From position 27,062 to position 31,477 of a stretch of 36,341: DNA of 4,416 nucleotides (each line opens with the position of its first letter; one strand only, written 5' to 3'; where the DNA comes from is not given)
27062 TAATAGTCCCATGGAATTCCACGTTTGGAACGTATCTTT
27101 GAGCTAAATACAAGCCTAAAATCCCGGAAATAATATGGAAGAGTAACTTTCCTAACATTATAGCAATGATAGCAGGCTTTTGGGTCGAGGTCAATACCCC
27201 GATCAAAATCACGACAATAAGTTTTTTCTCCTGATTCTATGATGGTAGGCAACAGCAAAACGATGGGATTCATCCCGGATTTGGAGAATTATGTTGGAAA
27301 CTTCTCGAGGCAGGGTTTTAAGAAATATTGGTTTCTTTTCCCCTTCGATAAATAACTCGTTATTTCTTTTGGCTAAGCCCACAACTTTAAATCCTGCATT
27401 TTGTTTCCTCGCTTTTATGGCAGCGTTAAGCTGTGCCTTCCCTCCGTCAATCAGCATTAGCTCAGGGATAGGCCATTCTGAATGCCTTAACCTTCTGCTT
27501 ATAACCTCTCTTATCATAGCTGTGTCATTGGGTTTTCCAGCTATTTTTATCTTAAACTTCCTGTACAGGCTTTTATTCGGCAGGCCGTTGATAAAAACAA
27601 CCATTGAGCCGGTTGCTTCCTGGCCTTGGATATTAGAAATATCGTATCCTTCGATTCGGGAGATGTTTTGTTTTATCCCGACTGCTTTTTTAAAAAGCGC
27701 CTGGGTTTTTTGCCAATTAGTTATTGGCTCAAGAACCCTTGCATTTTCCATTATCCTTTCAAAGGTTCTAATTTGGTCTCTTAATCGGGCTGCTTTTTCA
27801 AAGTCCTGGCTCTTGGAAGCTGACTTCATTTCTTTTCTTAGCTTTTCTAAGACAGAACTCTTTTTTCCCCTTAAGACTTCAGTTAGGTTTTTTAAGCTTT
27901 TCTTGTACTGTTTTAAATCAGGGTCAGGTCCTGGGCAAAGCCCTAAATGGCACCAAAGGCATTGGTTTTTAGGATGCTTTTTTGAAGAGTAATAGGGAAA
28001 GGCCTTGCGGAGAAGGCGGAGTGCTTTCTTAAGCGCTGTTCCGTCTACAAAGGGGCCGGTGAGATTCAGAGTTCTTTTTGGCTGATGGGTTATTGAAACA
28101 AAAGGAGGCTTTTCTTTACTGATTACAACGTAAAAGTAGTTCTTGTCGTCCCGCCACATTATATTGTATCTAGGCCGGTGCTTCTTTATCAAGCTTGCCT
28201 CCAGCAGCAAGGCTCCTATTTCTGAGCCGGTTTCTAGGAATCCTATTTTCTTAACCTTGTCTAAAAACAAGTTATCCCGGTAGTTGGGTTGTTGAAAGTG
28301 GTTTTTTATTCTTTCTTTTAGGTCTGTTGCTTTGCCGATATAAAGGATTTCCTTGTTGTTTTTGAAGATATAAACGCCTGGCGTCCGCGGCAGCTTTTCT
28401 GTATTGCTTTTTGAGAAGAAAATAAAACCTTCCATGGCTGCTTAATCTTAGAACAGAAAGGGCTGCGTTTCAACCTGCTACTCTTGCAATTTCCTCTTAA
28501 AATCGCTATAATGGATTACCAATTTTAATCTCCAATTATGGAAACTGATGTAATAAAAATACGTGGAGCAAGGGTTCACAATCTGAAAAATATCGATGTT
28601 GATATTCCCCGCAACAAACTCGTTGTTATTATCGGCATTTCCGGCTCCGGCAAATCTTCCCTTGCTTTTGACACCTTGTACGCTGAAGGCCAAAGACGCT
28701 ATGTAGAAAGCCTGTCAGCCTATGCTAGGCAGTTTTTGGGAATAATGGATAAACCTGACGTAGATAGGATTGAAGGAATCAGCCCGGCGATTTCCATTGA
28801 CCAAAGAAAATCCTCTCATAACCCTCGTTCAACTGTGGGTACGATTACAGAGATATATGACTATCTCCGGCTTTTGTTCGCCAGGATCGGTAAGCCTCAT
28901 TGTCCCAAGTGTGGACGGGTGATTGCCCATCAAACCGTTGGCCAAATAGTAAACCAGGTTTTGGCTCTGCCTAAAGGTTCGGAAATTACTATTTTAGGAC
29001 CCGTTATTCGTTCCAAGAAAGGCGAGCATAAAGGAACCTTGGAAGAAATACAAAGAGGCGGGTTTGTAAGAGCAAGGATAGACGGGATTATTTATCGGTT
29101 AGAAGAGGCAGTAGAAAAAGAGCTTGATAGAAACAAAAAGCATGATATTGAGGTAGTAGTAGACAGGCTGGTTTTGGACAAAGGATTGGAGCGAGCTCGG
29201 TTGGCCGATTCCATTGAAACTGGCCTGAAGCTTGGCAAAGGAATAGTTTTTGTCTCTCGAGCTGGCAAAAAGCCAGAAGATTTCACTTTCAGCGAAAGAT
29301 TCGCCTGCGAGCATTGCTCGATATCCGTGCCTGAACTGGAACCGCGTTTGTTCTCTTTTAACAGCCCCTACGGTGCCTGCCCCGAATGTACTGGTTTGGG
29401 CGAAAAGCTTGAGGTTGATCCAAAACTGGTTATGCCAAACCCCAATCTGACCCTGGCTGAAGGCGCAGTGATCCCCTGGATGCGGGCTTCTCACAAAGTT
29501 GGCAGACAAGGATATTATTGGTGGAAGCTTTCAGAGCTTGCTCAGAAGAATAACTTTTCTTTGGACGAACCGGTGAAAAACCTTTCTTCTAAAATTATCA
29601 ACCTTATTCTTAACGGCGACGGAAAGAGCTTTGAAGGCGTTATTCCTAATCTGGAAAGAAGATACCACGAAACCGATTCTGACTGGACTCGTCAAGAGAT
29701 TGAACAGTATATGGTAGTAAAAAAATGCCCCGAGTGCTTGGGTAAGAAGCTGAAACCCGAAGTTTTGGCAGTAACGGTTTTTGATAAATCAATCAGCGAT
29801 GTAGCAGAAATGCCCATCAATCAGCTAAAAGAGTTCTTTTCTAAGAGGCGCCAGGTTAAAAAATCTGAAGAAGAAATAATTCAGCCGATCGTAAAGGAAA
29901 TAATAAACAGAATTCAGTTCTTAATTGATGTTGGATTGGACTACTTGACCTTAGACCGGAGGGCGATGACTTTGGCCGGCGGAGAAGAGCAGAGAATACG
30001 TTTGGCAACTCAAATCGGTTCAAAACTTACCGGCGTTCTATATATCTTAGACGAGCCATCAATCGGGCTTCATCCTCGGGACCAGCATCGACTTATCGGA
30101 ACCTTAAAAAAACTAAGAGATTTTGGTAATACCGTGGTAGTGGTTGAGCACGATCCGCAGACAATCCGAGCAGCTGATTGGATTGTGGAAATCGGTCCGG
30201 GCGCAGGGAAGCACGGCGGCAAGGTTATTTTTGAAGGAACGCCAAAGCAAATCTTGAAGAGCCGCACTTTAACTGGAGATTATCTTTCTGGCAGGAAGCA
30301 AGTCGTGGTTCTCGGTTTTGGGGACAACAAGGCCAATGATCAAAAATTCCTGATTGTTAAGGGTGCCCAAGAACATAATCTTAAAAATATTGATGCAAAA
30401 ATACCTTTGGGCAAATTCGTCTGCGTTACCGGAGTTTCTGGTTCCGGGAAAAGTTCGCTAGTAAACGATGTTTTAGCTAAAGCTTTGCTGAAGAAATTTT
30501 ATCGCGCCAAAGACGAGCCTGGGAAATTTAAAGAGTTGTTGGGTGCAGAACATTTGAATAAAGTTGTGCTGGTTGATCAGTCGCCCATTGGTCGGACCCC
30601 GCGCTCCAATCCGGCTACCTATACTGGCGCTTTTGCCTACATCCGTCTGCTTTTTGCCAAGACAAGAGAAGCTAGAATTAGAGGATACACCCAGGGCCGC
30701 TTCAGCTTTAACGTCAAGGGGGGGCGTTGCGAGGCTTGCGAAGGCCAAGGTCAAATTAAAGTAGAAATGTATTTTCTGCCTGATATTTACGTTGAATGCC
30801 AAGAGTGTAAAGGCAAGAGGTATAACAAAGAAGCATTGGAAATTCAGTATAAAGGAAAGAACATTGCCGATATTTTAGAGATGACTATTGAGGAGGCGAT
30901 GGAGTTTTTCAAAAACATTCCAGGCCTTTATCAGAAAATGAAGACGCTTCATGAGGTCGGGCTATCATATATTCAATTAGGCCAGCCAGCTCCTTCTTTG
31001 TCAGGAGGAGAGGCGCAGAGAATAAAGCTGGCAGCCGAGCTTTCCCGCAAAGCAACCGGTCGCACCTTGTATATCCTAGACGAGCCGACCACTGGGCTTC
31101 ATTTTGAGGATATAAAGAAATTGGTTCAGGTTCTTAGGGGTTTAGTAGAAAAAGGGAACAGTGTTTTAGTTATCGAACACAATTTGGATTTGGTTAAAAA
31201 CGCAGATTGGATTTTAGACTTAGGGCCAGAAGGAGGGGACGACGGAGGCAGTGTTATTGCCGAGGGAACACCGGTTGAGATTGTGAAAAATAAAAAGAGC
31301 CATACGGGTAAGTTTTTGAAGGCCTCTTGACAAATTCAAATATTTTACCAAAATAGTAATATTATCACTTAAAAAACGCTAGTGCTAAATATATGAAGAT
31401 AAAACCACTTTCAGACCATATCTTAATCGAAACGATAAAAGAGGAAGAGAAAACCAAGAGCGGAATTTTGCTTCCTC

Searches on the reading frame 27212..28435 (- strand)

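Call 81: search_protein_families(library=pfam, proteins=[window:27212-28435:-], max_evalue=0.00001)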
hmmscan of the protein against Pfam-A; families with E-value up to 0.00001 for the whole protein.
window:27212-28435:- (408 aa): 3 families
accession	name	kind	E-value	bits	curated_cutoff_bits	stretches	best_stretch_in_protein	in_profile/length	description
PF08459.17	UvrC_RNaseH_dom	-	1.6e-42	145.5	22.3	1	250-395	2-159/159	UvrC RNAse H endonuclease domain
PF02151.25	UVR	-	3.7e-12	46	21.5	1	194-226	2-34/36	UvrB/uvrC motif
PF01541.30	GIY-YIG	-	7.4e-10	39.4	22.6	1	20-91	3-78/78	GIY-YIG catalytic domain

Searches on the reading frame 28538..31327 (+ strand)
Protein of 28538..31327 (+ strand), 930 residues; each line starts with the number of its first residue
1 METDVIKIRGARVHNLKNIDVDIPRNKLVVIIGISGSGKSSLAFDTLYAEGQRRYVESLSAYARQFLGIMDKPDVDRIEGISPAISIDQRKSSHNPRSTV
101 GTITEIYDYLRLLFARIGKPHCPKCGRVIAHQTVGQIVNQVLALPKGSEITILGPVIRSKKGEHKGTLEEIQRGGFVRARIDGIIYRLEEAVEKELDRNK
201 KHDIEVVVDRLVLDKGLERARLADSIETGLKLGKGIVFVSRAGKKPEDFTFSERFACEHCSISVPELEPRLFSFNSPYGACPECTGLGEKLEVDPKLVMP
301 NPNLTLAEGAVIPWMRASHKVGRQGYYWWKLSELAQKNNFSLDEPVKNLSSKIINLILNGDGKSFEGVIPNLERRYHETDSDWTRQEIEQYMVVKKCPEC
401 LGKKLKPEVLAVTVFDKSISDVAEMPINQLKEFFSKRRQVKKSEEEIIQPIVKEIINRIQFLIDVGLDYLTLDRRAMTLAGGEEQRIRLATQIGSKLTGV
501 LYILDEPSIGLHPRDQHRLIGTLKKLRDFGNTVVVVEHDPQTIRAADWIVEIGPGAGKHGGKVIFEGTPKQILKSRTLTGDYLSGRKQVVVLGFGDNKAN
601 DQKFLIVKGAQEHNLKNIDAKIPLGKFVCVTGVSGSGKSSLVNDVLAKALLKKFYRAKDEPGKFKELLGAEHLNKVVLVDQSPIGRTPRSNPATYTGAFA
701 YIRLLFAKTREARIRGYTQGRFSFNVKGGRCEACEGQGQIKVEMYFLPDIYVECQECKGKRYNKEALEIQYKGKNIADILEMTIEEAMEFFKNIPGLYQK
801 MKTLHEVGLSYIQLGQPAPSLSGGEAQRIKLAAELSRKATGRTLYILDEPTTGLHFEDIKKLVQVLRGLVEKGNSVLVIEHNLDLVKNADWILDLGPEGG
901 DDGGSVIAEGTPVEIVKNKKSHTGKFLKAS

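Call 81: search_protein_families(library=pfam, proteins=[window:28538-31327:+], max_evalue=0.00001)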
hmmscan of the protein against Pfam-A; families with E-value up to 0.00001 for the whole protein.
window:28538-31327:+ (930 aa): 11 families
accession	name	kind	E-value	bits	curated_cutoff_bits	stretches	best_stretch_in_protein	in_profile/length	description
PF17760.6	UvrA_inter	-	3.1e-36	124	23.3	1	132-241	1-107/109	UvrA interaction domain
PF17755.6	UvrA_DNA-bind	-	3e-28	98.8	23.2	1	294-390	1-110/110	UvrA DNA-binding domain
PF00005.33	ABC_tran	-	9.2e-20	72.1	25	0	760-852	52-137/137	ABC transporter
PF02463.25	SMC_N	-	4.1e-11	43.2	40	0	787-893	135-209/220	RecF/RecN/SMC N terminal domain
PF13304.12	AAA_21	-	1.1e-10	42.5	27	0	816-868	233-285/304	AAA domain, putative AbiEii toxin, Type IV TA system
PF13191.12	AAA_16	-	1.7e-08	35.6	32.6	0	625-653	24-51/167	AAA ATPase domain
PF20703.3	nSTAND1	-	4.9e-08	33.4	27.1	0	625-651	33-59/379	Novel STAND NTPase 1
PF03193.22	RsgA_GTPase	-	6.7e-08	33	30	0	601-649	83-130/174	RsgA GTPase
PF13175.12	AAA_15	-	7e-08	32.9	32.1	0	494-541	326-363/374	AAA ATPase domain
PF20720.3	nSTAND3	-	1.6e-06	28.4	27.2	0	626-680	18-72/155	Novel STAND NTPase 3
PF13555.12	AAA_29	-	3.2e-06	27.2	27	0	622-642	19-39/61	P-loop containing region of AAA domain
